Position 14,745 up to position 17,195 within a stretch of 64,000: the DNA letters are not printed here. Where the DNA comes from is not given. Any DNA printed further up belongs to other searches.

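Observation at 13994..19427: Unusually short Cys-x-Glu glycyl-radical enzyme with its own activase, AraC regulator, small protein and AEC transporter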

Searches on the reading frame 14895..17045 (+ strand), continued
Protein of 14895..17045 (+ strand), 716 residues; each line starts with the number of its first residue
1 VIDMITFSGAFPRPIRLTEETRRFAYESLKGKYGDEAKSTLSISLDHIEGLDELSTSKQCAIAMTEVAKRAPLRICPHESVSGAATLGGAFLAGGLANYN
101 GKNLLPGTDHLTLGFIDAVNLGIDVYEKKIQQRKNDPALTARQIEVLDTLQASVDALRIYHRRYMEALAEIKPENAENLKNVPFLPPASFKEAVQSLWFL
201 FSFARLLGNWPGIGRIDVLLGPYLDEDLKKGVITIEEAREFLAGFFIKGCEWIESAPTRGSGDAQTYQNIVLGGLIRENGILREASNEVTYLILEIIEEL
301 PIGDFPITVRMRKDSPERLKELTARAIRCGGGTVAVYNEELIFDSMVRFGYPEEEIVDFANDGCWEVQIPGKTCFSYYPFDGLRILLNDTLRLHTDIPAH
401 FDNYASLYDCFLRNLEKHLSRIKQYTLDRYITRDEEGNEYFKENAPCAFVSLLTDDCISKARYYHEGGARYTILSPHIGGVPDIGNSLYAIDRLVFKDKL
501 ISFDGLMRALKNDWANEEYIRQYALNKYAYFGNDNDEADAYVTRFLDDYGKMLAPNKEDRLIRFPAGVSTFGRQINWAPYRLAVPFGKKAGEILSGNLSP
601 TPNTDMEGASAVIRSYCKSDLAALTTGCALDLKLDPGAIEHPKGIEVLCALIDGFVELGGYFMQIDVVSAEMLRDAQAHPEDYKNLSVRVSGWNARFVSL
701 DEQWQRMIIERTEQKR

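Call 23: find_related_loci(query=A1, collection=genome_contigs, flank=10000)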
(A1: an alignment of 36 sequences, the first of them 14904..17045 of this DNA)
Query A1 (713 aa) in genome_contigs; peptide patterns used: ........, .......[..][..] (x = any residue, [..] = any of these).
599 stretches matched a pattern (row limit reached: there are more); 592 encode a relative of the query (tblastn E <= 1e-3); the best 80 are kept; 80 distinct loci.
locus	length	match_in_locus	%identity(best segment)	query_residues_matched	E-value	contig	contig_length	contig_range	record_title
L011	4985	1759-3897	100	1-713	0e+0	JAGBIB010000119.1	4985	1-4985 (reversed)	MAG: Clostridia bacterium isolate RGIG9138 Water_deer_Rectum.Co__c831940, whole genome shotgun sequence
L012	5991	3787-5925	89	1-713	0e+0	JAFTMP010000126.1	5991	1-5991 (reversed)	MAG: Clostridia bacterium isolate RGIG3956 Roe_deer_Cecum-3__c234322, whole genome shotgun sequence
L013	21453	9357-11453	58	10-713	0e+0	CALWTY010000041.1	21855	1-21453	MAG: uncultured Clostridia bacterium isolate BRZ_CP__bin94 genome assembly, contig: BRZ_CP__NODE_3241_length_21855_cov_4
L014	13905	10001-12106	54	10-711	0e+0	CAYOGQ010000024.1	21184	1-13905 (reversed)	MAG TPA_asm: uncultured Ruminococcus sp. isolate SRP263991_co1_27 genome assembly, contig: NODE_3497_length_21184_cov_5.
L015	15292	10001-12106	56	10-712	0e+0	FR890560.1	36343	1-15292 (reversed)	Clostridium sp. CAG:448 genomic scaffold, scf302, whole genome shotgun sequence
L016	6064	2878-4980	56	9-712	0e+0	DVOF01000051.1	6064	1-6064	MAG TPA_asm: Candidatus Aphodoplasma excrementigallinarum isolate 4920 USAMLcec10__C35799_L6064_SRR5282096, whole genome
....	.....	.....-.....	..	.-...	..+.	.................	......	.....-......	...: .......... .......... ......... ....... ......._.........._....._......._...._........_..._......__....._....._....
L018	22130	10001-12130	54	1-712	0e+0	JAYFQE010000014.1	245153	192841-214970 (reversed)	MAG: Clostridiaceae bacterium isolate CA_164 c_CA_000000030055, whole genome shotgun sequence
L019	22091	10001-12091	54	10-711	0e+0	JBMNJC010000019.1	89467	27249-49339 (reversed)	MAG: Caldicoprobacterales bacterium isolate SBF912LR0HQ0092 contig_53468, whole genome shotgun sequence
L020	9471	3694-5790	55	10-712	0e+0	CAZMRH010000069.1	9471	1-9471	MAG TPA_asm: uncultured Lachnospiraceae bacterium isolate SRP192927_co1_148 genome assembly, contig: NODE_18095_length_9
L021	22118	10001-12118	54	7-712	0e+0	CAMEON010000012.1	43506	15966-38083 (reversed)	MAG: uncultured Clostridia bacterium isolate SRR15057928_bin.6_metaWRAP_v1.3_MAG genome assembly, contig: ERZ10407477.31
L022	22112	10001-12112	54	10-711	0e+0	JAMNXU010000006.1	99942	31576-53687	MAG: Bacillota bacterium isolate Bin_1 Bin_1_scaffold_52, whole genome shotgun sequence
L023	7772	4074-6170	55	10-711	0e+0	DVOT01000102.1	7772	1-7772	MAG TPA_asm: Candidatus Ornithocaccomicrobium faecavium isolate CHK183-6373 CHK183__C107202_L7772_ERR3414578, whole geno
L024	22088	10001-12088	53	1-709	0e+0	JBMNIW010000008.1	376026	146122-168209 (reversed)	MAG: Clostridia bacterium isolate SBF912LR0HQ0060 contig_4633, whole genome shotgun sequence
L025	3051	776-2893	52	7-712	0e+0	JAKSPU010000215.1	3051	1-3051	MAG: Clostridia bacterium isolate Horse_feces211 MAG211_215, whole genome shotgun sequence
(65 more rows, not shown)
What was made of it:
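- Spread: at least 592 species genomes (call 23).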

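Call 30: predict_structure(alignment_id=A1)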
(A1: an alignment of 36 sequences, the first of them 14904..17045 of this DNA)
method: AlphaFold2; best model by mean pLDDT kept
length: 713 residues; sequences in the alignment: 36
mean_pLDDT: 89.3   pTM: 0.91
mean pLDDT of the five models: 89.3, 87.1, 87.1, 85.9, 85.4
residues with pLDDT >= 90: 474; 70-90: 191; 50-70: 36; < 50: 12
segments of 3 or more residues with pLDDT < 50: 593-601
pLDDT, mean of each block of 10 residues (from residue 1): 63 93 90 89 95 95 94 91 74 86 87 97 98 96 98 98 96 97 98 96 89 95 98 97 86 75 73 92 96 85 88 97 84 95 93 88 90 91 96 95 98 96 93 90 94 97 95 91 96 97 96 93 87 93 95 81 78 81 87 46 70 93 87 80 93 95 87 89 74 84 82 50
secondary structure, 60 per line:
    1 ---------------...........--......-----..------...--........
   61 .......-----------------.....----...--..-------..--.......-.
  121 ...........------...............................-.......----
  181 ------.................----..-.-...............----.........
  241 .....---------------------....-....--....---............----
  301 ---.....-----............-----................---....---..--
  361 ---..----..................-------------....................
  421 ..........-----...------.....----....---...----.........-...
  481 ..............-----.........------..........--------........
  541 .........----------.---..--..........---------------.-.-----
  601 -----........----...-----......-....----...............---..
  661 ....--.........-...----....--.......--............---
elements in order (helices of 4 or more, strands of 3 or more residues): H16-26 H29-34 H53-67 H85-89 E94-96 H112-118 H120-131 H138-168 H170-176 H187-203 H213-227 H232-245 E267-270 E272-275 E278-281 H285-296 E304-308 H314-325 E331-335 H336-346 H350-353 E370-378 H379-387 H401-427 E428-430 E436-438 H445-449 H454-457 E468-476 H478-494 H500-508 H515-524 H533-549 H568-577 H606-613 E626-631 H633-636 H641-655 E659-664 H667-675 E684-687 E690-693 H699-710
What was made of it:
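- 14904..17045 (+): Compact glycyl radical enzyme, 713 aa (716 aa if translation starts at GTG 14895). AlphaFold model pLDDT 89.3, pTM 0.91 (call 30).
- A confident full-barrel model was obtained (call 30).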
